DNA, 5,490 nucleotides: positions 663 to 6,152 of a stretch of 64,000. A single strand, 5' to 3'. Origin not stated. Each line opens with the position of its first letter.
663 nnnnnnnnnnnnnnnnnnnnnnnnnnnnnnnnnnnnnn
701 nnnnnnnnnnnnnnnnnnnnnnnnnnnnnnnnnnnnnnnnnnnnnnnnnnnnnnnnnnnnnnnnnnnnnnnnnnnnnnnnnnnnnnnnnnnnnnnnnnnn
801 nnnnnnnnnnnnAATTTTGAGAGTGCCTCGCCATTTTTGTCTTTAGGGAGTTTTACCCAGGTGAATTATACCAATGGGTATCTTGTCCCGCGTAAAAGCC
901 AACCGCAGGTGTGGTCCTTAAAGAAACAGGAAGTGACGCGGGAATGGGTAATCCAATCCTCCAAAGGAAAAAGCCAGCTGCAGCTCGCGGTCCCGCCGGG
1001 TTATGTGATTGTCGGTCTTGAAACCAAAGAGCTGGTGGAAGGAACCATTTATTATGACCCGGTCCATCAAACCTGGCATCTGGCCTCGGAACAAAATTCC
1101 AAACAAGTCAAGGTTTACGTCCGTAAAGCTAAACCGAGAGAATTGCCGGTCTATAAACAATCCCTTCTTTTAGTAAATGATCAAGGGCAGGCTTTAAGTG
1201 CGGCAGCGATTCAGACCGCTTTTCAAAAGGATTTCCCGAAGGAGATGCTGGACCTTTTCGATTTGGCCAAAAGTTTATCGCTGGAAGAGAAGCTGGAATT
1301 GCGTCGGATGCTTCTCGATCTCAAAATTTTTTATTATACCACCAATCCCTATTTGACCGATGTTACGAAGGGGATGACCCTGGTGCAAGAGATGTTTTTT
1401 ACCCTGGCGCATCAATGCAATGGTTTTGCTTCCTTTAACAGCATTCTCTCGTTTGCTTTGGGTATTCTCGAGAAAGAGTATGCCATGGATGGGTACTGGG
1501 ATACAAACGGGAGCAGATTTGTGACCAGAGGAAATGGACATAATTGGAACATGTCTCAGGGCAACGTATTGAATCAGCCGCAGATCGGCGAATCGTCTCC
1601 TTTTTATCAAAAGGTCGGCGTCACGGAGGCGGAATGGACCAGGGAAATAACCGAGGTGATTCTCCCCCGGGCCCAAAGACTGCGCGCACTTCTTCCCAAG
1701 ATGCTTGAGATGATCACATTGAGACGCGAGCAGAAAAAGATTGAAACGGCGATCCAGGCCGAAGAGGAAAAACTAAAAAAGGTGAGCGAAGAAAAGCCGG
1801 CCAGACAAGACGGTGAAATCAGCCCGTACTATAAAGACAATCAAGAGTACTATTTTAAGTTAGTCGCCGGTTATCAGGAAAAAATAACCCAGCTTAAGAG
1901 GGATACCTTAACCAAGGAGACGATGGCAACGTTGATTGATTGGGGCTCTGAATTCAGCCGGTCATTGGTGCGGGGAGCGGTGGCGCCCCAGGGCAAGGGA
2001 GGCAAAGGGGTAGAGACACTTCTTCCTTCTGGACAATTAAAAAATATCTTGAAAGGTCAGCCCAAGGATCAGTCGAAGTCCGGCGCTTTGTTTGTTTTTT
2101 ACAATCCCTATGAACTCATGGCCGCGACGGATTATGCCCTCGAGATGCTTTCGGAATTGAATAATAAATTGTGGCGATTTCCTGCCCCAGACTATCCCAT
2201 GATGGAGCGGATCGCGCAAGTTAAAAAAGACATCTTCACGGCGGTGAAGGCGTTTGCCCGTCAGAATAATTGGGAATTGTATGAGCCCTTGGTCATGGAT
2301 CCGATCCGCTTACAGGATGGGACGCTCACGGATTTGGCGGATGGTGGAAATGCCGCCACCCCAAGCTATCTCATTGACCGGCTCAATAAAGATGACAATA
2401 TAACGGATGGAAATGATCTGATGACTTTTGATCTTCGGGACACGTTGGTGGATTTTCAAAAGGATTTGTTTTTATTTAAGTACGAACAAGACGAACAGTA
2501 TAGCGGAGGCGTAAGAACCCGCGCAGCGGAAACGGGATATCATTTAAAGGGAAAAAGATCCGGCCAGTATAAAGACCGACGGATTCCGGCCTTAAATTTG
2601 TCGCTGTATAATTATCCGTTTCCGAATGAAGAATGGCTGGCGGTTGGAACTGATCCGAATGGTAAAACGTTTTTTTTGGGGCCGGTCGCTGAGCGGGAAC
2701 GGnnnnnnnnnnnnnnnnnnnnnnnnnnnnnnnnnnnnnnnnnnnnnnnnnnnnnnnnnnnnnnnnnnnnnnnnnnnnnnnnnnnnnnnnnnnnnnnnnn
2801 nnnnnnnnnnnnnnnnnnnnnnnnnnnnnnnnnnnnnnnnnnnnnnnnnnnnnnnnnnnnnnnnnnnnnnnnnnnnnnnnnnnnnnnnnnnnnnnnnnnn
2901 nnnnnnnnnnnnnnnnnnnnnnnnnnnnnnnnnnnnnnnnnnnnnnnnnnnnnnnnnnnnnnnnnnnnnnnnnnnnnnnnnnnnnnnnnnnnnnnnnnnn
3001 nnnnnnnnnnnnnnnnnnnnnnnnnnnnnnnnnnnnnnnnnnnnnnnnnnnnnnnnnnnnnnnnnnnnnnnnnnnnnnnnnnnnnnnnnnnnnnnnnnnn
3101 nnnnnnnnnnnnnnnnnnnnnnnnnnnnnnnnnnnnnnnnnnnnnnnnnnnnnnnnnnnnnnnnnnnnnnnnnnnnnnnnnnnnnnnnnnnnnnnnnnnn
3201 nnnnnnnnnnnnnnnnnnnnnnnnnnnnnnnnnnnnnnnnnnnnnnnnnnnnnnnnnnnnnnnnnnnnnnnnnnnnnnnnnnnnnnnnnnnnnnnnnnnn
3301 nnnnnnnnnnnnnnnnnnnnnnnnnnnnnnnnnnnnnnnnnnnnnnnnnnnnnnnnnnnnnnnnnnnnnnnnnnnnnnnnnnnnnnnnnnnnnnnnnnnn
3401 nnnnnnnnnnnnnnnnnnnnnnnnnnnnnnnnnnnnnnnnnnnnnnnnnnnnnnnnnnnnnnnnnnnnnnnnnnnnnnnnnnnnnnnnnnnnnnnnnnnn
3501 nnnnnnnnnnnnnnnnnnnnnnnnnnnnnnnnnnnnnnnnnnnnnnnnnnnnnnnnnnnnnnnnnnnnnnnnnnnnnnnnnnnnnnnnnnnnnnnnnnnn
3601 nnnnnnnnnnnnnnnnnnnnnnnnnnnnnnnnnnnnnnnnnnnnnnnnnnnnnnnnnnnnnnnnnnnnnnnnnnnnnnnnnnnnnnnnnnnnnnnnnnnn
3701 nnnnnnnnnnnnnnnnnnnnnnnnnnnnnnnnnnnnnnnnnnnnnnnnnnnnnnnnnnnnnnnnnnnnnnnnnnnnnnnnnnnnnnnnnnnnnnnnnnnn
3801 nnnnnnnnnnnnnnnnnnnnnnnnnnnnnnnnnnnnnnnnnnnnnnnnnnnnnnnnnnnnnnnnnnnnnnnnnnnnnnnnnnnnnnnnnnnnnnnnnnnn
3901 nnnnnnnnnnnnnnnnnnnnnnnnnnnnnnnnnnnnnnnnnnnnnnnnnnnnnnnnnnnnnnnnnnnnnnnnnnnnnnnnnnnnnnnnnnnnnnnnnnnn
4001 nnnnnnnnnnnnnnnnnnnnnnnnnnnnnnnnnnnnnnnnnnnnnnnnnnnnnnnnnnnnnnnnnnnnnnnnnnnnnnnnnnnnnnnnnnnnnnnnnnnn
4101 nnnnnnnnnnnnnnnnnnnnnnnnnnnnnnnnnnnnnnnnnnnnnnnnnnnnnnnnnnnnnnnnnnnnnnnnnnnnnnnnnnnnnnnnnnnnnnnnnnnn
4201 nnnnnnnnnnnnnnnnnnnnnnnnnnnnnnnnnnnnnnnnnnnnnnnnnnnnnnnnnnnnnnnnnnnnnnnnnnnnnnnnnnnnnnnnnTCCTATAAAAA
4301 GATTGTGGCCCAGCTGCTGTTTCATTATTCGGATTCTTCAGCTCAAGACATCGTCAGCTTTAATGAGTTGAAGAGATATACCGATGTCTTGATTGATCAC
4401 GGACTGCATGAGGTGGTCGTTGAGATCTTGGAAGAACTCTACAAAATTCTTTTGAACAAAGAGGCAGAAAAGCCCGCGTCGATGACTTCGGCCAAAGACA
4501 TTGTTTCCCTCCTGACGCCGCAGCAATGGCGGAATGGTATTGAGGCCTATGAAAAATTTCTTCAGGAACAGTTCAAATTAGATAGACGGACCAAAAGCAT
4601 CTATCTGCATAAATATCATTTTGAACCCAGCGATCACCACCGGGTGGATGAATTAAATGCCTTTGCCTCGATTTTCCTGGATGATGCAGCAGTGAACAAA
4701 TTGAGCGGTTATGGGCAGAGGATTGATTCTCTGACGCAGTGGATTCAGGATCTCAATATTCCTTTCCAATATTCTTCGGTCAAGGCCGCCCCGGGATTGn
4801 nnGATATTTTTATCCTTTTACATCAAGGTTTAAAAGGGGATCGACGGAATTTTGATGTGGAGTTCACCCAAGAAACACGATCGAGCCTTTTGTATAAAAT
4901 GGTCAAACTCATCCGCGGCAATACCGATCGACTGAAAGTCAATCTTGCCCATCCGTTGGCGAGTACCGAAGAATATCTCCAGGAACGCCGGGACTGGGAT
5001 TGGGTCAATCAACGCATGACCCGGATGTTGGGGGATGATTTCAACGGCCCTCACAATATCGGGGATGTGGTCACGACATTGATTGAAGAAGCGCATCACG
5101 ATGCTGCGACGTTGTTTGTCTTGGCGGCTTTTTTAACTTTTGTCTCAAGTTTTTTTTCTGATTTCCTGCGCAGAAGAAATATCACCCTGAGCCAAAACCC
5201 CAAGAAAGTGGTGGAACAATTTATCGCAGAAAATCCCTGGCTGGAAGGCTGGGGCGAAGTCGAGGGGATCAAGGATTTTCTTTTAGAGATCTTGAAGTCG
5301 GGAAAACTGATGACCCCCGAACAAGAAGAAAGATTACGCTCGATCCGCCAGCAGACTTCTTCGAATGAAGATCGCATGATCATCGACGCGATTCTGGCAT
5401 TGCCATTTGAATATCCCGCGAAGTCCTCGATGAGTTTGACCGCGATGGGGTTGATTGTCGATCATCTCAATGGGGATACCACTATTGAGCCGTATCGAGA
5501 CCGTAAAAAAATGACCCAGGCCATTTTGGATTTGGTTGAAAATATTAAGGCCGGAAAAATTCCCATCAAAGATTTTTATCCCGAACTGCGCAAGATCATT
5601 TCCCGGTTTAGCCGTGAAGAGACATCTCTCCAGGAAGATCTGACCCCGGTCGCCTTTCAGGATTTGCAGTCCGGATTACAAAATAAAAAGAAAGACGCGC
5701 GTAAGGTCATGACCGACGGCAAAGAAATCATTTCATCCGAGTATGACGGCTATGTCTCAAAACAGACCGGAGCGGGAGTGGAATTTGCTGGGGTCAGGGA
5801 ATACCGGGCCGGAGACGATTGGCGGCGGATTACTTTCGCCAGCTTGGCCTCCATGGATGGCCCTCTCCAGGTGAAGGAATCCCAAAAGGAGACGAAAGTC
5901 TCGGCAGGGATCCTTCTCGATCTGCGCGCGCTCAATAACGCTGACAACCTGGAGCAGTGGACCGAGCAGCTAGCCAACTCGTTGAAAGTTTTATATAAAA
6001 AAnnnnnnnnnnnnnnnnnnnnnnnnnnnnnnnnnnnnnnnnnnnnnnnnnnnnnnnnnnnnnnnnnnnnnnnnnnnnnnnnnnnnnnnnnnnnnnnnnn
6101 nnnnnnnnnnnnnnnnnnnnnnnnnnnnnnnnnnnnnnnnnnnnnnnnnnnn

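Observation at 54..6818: Giant ORF of at least 2254 aa, open at the window edge, with an unusual domain makeup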

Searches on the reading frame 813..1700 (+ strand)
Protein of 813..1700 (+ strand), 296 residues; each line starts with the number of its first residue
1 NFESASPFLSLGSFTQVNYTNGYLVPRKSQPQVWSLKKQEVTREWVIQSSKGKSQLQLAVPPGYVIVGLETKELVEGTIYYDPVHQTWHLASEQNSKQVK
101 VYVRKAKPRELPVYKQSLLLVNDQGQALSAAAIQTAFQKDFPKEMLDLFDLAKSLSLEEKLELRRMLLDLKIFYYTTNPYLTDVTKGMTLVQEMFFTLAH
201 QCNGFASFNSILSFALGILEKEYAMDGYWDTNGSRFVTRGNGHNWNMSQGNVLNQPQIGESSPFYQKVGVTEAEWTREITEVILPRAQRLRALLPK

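Call 40: search_solved_structures(query=A1, max_evalue=10, show_alignments=3)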
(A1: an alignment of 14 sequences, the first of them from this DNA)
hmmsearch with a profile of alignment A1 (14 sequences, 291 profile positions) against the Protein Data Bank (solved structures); distinct sequences matched with E-value up to 10: 4.
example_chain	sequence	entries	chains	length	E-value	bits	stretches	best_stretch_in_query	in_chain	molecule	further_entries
2ydx_A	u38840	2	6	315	0.089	15.2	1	100-184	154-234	METHIONINE ADENOSYLTRANSFERASE 2 SUBUNIT BETA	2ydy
4ndn_E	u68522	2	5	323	0.092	15.1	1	100-181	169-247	Methionine adenosyltransferase 2 subunit beta | Isoform 2 of Methionine adenosyltransferase 2 subunit beta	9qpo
4ktt_E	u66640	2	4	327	0.093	15.1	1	100-181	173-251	Methionine adenosyltransferase 2 subunit beta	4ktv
30gd_E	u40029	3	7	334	0.099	15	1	100-181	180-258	Isoform 1 of Methionine adenosyltransferase 2 subunit beta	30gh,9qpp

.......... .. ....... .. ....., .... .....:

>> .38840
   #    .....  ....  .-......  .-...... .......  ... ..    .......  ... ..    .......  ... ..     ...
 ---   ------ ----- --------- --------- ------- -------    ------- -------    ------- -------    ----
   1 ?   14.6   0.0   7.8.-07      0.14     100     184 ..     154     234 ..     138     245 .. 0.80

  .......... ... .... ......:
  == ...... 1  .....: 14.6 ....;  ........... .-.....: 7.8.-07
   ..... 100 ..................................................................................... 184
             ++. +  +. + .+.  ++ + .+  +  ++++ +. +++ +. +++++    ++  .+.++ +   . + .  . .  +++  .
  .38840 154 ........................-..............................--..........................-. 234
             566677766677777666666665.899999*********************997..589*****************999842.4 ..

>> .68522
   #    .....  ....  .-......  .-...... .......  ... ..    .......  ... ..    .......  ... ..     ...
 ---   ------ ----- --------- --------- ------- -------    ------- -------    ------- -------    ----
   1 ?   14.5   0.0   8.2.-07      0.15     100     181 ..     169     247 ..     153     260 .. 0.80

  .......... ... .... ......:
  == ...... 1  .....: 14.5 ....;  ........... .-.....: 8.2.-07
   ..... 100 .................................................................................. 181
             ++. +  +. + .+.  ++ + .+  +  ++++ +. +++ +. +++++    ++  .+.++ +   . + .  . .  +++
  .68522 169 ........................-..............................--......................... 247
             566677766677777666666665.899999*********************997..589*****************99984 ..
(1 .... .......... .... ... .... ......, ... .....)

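Call 41: search_protein_families(library=pfam, alignment_id=A1, max_evalue=1)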
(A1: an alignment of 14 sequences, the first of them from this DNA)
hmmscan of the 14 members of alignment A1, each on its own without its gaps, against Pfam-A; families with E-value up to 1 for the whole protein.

A. member 1, seq(296 aa): 2 families
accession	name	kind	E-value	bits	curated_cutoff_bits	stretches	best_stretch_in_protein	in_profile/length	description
PF25643.1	Seadorna_VP2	-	0.047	12.2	27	1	54-258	342-542/953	Seadornavirus inner capsid protein VP2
PF19129.5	DUF5812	-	0.26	12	25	1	67-109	32-75/140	Family of unknown function (DUF5812)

B. families by the number of members that match (of 14 scanned): 14 families
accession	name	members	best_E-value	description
PF01841.26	Transglut_core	3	0.0026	Transglutaminase-like superfamily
PF19848.4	DUF6323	1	0.0026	Family of unknown function (DUF6323)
PF17466.7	NinD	1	0.019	Family of unknown function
PF04848.19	Pox_A22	1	0.028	Poxvirus A22 protein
PF07223.17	DUF1421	1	0.034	UBA-like domain (DUF1421)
PF18332.7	XRN1_D1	1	0.041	Exoribonuclease Xrn1 D1 domain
PF25643.1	Seadorna_VP2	1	0.047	Seadornavirus inner capsid protein VP2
PF13291.12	ACT_4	1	0.087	ACT domain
PF15429.11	DUF4628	1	0.096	Domain of unknown function (DUF4628)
PF25713.1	N4_GP8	1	0.11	Bacteriophage N4 DNA replication inhibitor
PF11625.14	DUF3253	1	0.13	Protein of unknown function (DUF3253)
PF12694.12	cpYpsA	1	0.14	Circularly permutated YpsA SLOG family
PF04234.18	CopC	1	0.19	CopC domain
PF19129.5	DUF5812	1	0.26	Family of unknown function (DUF5812)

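Call 43: find_homologous_proteins(query=A1, max_evalue=0.001)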
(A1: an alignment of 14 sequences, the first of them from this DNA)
Query A1 (14 sequences): 6122 candidates shared short words with the query, none scored E <= 0.001.

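Call 46: predict_structure(alignment_id=A1)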
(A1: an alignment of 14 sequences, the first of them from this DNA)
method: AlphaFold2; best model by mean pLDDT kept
length: 296 residues; sequences in the alignment: 14
mean_pLDDT: 88.3   pTM: 0.85
mean pLDDT of the five models: 88.3, 88.1, 88.0, 86.4, 83.3
residues with pLDDT >= 90: 171; 70-90: 113; 50-70: 12; < 50: 0
segments of 3 or more residues with pLDDT < 50: none
pLDDT, mean of each block of 10 residues (from residue 1): 89 93 92 88 91 89 92 76 93 82 93 84 95 96 94 93 84 87 93 93 89 90 87 81 81 62 86 96 94 85
secondary structure, 60 per line:
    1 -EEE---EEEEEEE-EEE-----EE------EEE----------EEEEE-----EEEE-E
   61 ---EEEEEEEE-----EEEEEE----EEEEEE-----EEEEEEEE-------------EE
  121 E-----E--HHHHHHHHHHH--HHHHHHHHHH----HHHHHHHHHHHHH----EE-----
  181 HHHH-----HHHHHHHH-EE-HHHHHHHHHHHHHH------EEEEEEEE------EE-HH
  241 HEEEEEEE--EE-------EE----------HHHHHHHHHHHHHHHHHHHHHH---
elements in order: E2-4 E8-14 E16-18 E32-34 E45-49 E55-58 E64-71 E77-82 E87-92 E98-105 E119-121 H130-140 H143-152 H157-169 H181-184 H190-197 H202-215 E222-229 E242-248 H272-293

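Call 94: fold_search(model_id=the predicted structure, library=pdb)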
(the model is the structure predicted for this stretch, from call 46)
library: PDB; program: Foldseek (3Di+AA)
matches with E <= 10: 446; with E <= 0.001: 1
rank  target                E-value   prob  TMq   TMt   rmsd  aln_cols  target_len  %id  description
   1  6g49                  5.8e-05  1.00  0.44  0.45   7.6       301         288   13  Crystal structure of the periplasmic domain of TgpA from Pseudomonas aeruginosa (released 2019-04-10)
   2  9g62_A                1.1e-01  0.05  0.12  0.11  23.6       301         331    9  CryoEM structure of human rho1 GABAA receptor in complex with muscimol and neurosteroid THDOC in the desensitized stat (released 2025-07-30)
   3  9g60_A                1.7e-01  0.04  0.12  0.11  23.3       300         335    9  CryoEM structure of human rho1 GABAA receptor in complex with muscimol and neurosteroid THDOC in the primed state (released 2025-07-30)
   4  5gkj_A                3.2e-01  0.02  0.08  0.10  20.3       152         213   12  Structure of EndoMS in apo form (released 2016-11-02)
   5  3wem_A                3.6e-01  0.07  0.11  0.05  14.4       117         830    8  Sugar beet alpha-glucosidase with acarviosyl-maltotetraose (released 2014-07-16)
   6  7u2n_A                3.6e-01  0.02  0.09  0.08  19.6       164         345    8  A novel compound mimics the structural and functional effects of the full agonist glycine on glycine channels-open sta (released 2023-03-08)
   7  8g5g_A                3.9e-01  0.03  0.08  0.07  15.8       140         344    9  Native GABA-A receptor from the mouse brain, meta-alpha1-alpha3-beta2-gamma2 subtype, in complex with GABA, Zolpidem,  (released 2023-09-20)
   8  8rhg_A                4.1e-01  0.03  0.12  0.11  25.5       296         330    9  CryoEM structure of human rho1 GABAA receptor in complex with GABA and pregnenolone sulfate (released 2024-08-28)
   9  9ukm_A                4.6e-01  0.04  0.11  0.08  27.2       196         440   10  Cryo-EM structure of bacteriophage P1 head (released 2025-10-22)
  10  8dn4_E                4.6e-01  0.04  0.08  0.07  15.8       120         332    8  Cryo-EM structure of human Glycine Receptor alpha-1 beta heteromer, glycine-bound state3(desensitized state) (released 2023-10-11)
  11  9g5r_A                5.1e-01  0.01  0.08  0.07  19.5       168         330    9  CryoEM structure of human rho1 GABAA receptor in complex with muscimol in the intermediate state (released 2025-07-30)
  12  4zjt_B                5.8e-01  0.03  0.09  0.10  15.8       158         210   11  X-ray crystal structure of Lymnaea stagnalis acetylcholine binding protein (LsAChBP) in complex with 2-Thiophenylmethy (released 2015-05-13)
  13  9bu2_A                6.1e-01  0.02  0.08  0.07  16.6       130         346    9  Homomeric alpha3 glycine receptor in the presence of 1 mM glycine at pH 6.4 in a desensitized state (released 2024-11-13)
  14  8fpq_B                6.5e-01  0.23  0.14  0.09   8.0        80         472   14  PCSK9 in complex with an inhibitor (released 2024-10-16)
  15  3w37_A                7.3e-01  0.06  0.12  0.06  14.2       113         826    8  Sugar beet alpha-glucosidase with acarbose (released 2013-05-29)
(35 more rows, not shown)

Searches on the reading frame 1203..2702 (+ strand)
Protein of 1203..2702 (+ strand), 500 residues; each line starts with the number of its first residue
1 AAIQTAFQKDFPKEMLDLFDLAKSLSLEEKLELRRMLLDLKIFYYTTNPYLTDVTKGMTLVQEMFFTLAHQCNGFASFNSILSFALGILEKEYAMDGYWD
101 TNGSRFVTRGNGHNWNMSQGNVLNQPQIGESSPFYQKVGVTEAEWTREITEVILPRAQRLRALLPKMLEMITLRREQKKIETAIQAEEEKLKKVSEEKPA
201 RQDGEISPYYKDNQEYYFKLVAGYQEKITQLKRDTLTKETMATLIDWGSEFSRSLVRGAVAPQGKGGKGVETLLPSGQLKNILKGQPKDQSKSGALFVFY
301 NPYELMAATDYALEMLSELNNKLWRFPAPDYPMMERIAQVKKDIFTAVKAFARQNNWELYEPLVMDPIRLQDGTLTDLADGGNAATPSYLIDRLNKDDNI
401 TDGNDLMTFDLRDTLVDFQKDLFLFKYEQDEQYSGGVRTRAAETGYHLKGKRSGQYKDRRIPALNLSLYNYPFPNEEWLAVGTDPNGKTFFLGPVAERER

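Call 5: search_protein_families(library=pfam, proteins=[window:1203-2702:+], max_evalue=1)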
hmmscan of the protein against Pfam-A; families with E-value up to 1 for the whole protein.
window:1203-2702:+ (500 aa): 2 families
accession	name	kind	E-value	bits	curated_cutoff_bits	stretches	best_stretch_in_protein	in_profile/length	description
PF13981.11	SopA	-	0.19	12.6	27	0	170-242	6-79/127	SopA-like central domain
PF08004.16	DUF1699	-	0.2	11.8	33.4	1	204-257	74-126/130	Protein of unknown function (DUF1699)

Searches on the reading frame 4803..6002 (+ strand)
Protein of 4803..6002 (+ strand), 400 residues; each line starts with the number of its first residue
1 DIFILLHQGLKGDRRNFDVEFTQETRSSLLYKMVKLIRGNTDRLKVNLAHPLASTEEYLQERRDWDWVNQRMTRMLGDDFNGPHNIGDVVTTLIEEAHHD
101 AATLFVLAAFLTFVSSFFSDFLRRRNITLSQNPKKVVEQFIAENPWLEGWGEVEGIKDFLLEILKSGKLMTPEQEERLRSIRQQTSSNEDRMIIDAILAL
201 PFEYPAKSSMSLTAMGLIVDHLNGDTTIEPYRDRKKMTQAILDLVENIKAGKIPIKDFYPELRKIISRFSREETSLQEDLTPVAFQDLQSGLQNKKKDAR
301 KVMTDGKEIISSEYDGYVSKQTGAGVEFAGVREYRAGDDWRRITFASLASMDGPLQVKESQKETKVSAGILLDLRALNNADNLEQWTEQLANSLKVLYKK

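Call 5: search_protein_families(library=pfam, proteins=[window:4803-6002:+], max_evalue=1)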
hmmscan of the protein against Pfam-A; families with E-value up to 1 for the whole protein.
window:4803-6002:+ (400 aa): 2 families
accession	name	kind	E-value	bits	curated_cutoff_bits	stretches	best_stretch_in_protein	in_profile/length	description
PF01882.25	DUF58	-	0.027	14.1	23.4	1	331-376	2-46/216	Protein of unknown function DUF58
PF20824.2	Cmr2_hel_dom2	-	0.11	13.4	27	1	23-65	8-53/86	CRISPR RNA silencing complex Cmr2 subunit, second helical domain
